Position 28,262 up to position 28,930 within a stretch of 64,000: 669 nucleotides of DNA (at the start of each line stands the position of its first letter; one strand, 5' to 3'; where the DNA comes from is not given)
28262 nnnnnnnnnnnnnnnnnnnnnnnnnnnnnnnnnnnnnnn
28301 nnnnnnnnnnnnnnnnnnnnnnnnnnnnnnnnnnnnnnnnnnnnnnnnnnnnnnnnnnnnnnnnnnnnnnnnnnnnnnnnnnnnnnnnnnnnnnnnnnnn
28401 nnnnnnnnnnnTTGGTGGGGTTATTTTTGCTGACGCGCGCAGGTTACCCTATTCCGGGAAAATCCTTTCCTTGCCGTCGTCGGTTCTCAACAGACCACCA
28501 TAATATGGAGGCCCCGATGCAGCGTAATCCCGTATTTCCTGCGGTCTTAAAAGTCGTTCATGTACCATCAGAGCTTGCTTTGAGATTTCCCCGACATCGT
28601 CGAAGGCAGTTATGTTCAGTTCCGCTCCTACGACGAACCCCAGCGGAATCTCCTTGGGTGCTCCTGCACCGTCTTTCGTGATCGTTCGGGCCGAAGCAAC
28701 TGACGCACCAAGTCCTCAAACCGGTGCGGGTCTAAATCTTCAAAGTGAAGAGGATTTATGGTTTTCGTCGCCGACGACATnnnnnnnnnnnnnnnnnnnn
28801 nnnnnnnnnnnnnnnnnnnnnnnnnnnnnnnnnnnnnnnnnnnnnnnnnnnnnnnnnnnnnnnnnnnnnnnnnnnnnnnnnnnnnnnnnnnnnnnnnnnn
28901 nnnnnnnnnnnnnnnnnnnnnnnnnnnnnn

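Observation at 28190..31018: Low-GC islet abutting the tRNA-Glu(CUC) 3' end: Cys-rich peptide, PEP-CTERM protein, orphan recombinase-HTH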

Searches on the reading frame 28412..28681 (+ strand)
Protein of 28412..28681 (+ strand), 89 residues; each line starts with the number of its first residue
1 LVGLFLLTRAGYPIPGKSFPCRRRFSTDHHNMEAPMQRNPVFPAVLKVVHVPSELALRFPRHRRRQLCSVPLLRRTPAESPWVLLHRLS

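Call 6: search_protein_families(library=pfam, proteins=[window:28412-28681:+], max_evalue=0.1)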
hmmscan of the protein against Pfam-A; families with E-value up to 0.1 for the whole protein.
window:28412-28681:+ (89 aa): 0 families

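Call 83: search_protein_families(library=phrogs, proteins=[window:28412-28681:+], max_evalue=1)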
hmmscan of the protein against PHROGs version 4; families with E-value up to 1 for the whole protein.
window:28412-28681:+ (89 aa): 0 families

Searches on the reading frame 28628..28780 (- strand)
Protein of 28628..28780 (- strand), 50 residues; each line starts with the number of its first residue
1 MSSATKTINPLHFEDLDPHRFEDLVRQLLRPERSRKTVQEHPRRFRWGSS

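Call 6: search_protein_families(library=pfam, proteins=[window:28628-28780:-], max_evalue=0.1)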
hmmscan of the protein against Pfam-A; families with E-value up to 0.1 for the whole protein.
window:28628-28780:- (50 aa): 0 families

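Call 23: search_protein_families(library=ncbifam, proteins=[window:28631-28780:-], max_evalue=1)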
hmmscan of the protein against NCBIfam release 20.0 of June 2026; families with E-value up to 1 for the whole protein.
seq(50 aa): 0 families

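Call 24: search_protein_families(library=pfam, proteins=[window:28631-28780:-], max_evalue=10)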
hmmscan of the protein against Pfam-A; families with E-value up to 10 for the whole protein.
seq(50 aa): 0 families

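Call 83: search_protein_families(library=phrogs, proteins=[window:28631-28780:-], max_evalue=1)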
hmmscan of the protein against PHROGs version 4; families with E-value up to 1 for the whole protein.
seq(50 aa): 0 families

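Call 84: search_protein_families(library=padloc, proteins=[window:28631-28780:-], max_evalue=1)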
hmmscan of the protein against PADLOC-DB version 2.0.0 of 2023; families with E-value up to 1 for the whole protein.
seq(50 aa): 0 families
